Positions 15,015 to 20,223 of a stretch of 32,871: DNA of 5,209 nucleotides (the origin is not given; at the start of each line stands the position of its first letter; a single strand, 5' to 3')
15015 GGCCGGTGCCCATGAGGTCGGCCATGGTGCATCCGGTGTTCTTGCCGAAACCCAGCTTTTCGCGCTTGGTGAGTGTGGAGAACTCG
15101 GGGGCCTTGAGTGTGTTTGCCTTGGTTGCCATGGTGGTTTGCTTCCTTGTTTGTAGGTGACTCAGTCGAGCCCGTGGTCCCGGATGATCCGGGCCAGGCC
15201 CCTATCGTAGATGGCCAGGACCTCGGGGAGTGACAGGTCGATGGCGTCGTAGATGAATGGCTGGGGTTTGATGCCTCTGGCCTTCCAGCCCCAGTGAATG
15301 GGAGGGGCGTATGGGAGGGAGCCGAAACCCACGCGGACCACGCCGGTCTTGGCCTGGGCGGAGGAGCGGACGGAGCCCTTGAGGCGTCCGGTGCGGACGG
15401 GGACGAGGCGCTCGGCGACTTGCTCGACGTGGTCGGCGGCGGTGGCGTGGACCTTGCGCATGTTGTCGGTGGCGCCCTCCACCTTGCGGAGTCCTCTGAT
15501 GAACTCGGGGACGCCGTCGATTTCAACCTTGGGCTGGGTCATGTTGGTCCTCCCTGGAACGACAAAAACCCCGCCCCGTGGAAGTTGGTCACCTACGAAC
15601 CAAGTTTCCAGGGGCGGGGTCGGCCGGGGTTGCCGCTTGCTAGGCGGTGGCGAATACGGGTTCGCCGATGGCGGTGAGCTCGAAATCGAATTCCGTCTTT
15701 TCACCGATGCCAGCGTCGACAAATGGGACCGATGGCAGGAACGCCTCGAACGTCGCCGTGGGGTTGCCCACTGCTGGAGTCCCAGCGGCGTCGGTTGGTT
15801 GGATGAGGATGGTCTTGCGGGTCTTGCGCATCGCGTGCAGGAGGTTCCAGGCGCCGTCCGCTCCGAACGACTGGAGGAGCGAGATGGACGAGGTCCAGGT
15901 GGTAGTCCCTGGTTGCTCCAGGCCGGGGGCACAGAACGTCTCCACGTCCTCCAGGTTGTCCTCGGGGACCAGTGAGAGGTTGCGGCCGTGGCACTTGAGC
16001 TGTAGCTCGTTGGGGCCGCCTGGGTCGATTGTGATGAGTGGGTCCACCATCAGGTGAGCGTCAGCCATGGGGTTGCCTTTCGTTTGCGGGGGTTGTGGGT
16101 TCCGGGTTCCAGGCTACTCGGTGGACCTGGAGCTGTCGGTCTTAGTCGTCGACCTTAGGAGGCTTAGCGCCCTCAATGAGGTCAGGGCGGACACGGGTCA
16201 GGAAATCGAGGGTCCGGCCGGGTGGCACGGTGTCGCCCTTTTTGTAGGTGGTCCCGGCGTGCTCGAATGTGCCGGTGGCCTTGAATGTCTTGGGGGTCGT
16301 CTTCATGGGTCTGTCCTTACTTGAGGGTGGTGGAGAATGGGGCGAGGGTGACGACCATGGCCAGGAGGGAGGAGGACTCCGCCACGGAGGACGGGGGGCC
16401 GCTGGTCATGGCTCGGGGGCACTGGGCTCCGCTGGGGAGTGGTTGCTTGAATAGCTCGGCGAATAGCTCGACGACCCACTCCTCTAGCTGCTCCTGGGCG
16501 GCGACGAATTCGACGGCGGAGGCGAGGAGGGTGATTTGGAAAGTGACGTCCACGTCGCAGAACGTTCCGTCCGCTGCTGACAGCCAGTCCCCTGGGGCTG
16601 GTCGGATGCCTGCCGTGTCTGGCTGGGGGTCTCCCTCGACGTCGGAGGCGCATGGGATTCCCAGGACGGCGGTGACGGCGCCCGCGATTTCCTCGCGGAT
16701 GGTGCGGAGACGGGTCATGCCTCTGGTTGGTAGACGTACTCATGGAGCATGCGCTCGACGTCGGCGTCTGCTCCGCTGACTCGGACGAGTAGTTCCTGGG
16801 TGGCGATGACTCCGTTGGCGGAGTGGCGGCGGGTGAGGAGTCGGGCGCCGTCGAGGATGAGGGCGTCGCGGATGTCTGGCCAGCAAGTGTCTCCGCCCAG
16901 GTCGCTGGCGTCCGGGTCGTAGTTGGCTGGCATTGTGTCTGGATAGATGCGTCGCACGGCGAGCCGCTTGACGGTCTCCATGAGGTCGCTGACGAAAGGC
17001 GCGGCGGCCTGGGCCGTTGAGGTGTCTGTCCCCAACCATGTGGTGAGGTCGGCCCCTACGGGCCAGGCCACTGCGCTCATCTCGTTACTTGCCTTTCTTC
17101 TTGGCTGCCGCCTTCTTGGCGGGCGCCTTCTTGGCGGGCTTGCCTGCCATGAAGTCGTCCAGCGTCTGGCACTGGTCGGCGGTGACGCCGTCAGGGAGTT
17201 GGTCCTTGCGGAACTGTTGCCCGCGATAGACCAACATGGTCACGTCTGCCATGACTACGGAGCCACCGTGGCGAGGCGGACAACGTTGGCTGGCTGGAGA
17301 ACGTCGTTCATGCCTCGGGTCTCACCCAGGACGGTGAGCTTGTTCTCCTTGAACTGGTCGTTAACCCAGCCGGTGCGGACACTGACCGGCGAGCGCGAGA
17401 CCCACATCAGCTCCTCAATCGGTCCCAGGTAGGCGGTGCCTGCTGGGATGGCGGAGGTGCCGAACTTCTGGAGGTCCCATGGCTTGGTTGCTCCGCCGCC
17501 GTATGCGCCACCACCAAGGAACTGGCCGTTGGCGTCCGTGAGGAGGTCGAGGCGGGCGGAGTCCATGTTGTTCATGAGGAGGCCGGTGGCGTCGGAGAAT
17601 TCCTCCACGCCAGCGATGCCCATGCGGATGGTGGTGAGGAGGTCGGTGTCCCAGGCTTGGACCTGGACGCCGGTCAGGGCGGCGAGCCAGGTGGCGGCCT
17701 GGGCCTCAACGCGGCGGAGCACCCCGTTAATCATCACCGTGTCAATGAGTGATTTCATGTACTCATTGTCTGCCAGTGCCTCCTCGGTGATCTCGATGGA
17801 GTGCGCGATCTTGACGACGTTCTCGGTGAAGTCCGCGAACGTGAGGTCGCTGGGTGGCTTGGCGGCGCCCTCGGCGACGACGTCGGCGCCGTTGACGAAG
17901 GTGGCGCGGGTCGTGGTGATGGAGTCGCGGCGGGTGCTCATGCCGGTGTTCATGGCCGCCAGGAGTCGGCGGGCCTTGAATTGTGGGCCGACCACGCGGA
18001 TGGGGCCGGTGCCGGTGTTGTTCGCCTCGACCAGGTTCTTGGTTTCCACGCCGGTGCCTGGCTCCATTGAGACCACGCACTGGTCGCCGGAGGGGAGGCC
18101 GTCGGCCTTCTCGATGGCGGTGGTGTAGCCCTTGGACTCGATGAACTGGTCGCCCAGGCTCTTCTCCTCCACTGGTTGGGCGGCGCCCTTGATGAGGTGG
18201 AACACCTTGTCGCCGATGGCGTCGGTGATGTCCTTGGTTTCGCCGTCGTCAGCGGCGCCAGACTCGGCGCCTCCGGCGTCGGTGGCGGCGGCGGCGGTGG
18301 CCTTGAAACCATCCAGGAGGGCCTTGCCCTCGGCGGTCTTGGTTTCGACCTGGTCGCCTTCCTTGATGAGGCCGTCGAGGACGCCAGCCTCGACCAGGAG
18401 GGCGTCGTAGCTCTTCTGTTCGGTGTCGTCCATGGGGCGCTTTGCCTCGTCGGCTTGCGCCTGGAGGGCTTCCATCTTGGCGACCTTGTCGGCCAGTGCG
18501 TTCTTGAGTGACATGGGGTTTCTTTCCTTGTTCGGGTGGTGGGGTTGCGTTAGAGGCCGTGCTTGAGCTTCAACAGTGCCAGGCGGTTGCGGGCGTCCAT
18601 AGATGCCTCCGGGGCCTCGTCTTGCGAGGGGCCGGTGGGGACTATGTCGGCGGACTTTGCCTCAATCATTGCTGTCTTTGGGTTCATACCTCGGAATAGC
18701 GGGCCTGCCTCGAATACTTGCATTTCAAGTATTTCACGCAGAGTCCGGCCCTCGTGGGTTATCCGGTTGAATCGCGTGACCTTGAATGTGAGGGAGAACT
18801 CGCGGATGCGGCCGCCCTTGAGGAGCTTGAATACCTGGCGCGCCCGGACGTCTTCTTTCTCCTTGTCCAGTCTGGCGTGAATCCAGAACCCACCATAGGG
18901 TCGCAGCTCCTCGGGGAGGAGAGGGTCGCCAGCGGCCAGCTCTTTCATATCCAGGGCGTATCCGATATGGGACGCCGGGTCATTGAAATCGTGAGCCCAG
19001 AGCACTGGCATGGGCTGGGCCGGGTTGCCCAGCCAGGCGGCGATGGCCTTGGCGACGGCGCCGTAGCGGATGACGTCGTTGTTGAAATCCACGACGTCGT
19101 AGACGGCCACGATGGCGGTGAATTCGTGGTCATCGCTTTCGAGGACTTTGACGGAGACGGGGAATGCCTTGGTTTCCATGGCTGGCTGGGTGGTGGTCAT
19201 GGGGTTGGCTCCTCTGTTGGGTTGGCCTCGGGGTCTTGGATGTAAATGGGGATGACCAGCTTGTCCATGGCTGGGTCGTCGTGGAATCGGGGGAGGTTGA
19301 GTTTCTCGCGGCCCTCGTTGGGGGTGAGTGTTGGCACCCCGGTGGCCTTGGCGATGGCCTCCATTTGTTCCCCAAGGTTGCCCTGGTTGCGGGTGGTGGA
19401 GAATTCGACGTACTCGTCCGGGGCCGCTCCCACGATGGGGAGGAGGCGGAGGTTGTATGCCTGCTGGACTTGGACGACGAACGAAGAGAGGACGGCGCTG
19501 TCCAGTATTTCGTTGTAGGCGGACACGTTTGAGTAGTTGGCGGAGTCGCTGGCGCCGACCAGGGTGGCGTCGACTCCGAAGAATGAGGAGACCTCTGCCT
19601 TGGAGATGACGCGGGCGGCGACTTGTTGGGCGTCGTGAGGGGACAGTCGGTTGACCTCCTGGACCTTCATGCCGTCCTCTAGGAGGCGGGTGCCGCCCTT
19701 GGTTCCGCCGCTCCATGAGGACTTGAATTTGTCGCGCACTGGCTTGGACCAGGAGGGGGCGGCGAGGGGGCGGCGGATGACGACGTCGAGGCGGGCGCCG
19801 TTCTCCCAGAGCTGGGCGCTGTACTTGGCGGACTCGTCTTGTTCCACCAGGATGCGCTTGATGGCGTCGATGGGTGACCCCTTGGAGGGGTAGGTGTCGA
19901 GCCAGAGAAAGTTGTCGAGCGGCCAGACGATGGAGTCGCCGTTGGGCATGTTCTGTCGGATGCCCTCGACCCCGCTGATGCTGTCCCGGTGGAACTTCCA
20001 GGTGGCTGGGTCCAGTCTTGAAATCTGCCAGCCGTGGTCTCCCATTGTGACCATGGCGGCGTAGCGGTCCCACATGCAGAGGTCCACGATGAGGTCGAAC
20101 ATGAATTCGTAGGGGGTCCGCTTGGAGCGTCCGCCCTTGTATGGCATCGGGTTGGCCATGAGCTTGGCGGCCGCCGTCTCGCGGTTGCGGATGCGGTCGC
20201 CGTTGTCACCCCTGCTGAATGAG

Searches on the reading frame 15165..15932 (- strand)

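Call 90: search_protein_families(library=pfam, proteins=[window:15165-15932:-], max_evalue=0.001)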
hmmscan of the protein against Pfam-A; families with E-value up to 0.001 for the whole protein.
window:15165-15932:- (256 aa): 1 family
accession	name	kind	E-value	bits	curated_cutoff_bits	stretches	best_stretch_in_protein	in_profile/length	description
PF04883.17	HK97-gp10_like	-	0.00097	20.5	21.4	0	143-205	2-67/78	Bacteriophage HK97-gp10, putative tail-component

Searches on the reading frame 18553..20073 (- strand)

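Call 14: search_protein_families(library=phrogs, proteins=[window:18553-20073:-], max_evalue=0.00001)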
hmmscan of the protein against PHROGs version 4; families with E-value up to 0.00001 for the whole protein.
window:18553-20073:- (507 aa): 2 families
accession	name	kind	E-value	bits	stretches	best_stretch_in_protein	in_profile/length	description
phrog_3244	-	head and packaging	1.1e-23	85.4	1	296-486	8-192/326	head maturation protease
phrog_80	-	head and packaging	8.6e-20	72.5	1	291-487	209-393/607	head maturation protease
